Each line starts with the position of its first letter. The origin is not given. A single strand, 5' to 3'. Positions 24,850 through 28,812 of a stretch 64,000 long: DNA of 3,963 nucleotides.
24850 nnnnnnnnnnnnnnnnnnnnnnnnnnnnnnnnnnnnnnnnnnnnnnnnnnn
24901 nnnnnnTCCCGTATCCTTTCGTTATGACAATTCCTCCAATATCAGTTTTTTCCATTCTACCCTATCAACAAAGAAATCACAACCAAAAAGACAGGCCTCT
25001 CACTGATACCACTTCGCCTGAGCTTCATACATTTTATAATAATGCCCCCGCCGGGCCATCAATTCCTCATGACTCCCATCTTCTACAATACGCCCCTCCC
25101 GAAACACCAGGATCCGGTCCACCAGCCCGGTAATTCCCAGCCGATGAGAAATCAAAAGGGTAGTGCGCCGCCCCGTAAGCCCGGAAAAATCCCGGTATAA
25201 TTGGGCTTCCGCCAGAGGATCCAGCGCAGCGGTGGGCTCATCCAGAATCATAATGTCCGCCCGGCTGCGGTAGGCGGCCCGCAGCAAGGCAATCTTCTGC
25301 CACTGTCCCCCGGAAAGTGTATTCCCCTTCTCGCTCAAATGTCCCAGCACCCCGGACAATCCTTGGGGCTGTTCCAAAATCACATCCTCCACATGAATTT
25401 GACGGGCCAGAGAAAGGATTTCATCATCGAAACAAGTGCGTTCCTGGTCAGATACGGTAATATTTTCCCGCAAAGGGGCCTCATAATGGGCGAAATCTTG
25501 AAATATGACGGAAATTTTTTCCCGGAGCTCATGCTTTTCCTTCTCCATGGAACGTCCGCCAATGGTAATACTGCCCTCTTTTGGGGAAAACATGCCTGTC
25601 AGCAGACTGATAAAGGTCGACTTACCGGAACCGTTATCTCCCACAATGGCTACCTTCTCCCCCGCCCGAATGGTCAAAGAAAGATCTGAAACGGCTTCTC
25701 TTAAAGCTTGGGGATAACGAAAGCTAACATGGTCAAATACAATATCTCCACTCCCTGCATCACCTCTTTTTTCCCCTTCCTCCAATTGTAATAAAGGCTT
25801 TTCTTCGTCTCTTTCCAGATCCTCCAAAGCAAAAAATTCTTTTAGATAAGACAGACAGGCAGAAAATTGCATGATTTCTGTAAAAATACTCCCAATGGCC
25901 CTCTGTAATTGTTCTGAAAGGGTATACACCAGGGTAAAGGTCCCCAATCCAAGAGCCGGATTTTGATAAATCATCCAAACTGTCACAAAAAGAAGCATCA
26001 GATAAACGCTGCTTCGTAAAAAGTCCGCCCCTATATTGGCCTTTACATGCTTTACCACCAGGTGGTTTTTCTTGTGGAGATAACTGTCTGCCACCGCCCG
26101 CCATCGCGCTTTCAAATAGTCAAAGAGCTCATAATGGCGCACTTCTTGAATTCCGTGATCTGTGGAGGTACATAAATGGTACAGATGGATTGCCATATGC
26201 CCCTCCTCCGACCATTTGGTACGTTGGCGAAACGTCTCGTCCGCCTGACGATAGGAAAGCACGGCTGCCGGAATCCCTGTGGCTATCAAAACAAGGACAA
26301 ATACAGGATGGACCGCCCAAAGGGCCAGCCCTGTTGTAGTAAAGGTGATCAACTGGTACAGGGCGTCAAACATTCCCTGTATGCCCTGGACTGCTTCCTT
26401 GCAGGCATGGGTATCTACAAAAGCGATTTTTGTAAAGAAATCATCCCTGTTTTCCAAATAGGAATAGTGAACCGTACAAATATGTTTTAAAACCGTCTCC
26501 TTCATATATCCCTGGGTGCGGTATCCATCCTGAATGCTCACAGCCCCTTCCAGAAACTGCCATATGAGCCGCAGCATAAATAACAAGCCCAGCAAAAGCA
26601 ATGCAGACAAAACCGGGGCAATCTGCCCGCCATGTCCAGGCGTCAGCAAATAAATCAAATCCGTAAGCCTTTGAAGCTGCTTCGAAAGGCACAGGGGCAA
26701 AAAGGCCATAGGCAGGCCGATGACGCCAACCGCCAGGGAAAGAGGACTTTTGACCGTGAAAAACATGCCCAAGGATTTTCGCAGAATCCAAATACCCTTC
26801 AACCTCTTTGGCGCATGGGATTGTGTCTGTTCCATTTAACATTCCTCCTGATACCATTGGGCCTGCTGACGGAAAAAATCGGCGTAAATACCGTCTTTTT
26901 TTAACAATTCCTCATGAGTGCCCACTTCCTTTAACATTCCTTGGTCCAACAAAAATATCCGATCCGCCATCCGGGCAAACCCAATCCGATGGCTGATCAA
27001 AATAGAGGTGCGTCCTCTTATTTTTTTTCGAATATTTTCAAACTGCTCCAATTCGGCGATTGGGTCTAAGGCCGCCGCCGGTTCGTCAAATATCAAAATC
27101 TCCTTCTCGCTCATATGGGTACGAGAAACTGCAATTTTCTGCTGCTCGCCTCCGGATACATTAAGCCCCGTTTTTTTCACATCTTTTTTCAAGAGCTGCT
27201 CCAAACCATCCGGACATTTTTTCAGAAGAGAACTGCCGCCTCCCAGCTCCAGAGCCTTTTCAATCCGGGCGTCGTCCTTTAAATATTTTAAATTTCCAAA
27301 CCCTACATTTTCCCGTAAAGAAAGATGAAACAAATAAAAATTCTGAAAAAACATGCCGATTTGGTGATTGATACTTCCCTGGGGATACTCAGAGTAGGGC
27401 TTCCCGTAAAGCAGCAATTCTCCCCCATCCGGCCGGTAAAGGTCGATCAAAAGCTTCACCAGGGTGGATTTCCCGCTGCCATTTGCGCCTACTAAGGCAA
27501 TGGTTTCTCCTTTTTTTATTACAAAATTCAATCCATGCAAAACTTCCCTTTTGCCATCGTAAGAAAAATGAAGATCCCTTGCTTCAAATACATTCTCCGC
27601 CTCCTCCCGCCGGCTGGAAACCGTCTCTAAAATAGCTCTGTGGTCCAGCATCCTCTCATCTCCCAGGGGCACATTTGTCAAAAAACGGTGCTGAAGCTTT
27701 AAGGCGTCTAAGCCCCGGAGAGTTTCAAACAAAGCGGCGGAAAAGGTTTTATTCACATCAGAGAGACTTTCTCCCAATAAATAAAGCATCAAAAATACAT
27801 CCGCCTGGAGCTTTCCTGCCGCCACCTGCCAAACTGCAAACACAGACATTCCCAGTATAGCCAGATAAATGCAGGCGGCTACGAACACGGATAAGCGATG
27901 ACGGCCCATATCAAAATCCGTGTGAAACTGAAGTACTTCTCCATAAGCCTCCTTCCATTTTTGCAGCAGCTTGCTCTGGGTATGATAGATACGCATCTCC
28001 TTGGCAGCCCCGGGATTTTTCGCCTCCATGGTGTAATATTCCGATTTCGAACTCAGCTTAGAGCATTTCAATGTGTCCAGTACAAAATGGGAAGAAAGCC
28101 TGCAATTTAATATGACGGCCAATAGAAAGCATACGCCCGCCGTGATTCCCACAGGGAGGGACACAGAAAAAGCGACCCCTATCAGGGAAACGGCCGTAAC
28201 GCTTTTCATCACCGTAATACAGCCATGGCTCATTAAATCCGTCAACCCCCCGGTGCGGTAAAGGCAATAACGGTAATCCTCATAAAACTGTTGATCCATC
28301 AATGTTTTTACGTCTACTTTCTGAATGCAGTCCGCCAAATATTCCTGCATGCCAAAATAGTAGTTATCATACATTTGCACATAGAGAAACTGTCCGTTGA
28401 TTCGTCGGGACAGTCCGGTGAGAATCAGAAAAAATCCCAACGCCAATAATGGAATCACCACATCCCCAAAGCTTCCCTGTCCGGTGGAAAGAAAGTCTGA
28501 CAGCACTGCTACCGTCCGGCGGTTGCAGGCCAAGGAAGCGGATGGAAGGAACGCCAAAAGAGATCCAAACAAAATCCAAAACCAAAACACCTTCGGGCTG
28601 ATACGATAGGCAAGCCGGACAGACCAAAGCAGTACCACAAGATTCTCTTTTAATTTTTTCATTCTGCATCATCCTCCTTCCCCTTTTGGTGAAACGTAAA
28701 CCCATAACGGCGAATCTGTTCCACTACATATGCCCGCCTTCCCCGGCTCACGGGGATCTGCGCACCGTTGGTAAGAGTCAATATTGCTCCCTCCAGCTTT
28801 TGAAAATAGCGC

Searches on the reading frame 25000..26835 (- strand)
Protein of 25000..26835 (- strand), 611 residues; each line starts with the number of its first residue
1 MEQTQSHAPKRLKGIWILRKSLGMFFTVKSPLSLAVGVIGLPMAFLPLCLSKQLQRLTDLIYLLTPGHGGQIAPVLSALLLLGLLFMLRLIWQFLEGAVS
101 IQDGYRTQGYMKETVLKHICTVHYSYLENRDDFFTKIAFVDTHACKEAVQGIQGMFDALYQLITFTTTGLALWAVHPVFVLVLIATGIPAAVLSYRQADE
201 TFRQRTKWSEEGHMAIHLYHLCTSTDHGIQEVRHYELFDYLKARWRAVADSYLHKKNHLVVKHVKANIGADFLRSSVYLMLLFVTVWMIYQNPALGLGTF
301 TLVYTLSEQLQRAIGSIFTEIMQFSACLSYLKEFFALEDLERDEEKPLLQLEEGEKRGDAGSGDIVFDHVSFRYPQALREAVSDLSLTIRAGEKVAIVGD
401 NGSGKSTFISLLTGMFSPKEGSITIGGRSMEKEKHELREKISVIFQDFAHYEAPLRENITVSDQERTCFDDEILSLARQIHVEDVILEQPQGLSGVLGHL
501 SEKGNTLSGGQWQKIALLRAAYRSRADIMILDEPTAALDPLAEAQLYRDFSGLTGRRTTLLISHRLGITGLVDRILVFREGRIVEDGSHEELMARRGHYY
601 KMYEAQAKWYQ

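Call 14: search_protein_families(library=pfam, proteins=[window:25000-26835:-], max_evalue=0.001)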
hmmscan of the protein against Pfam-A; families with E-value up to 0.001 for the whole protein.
window:25000-26835:- (611 aa): 5 families
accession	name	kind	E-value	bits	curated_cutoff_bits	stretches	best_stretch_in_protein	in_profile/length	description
PF00005.33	ABC_tran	-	3.7e-29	102.5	25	1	383-536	2-137/137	ABC transporter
PF13304.12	AAA_21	-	6.6e-07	30.1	27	0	396-417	3-24/304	AAA domain, putative AbiEii toxin, Type IV TA system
PF13175.12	AAA_15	-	7.7e-05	22.9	32.1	1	394-451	25-86/374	AAA ATPase domain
PF02463.25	SMC_N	-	0.00043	20.2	40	0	395-565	27-198/220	RecF/RecN/SMC N terminal domain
PF13555.12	AAA_29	-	0.00098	19.3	27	0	389-412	19-42/61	P-loop containing region of AAA domain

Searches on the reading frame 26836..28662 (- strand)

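Call 14: search_protein_families(library=pfam, proteins=[window:26836-28662:-], max_evalue=0.001)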
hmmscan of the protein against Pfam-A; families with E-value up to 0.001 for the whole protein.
window:26836-28662:- (608 aa): 3 families
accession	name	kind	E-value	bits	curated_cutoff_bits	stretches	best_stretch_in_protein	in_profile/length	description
PF00005.33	ABC_tran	-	4.8e-28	98.9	25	1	375-529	1-136/137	ABC transporter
PF13304.12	AAA_21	-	6.2e-05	23.6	27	0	389-418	3-45/304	AAA domain, putative AbiEii toxin, Type IV TA system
PF02463.25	SMC_N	-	0.00066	19.6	40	0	387-402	26-41/220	RecF/RecN/SMC N terminal domain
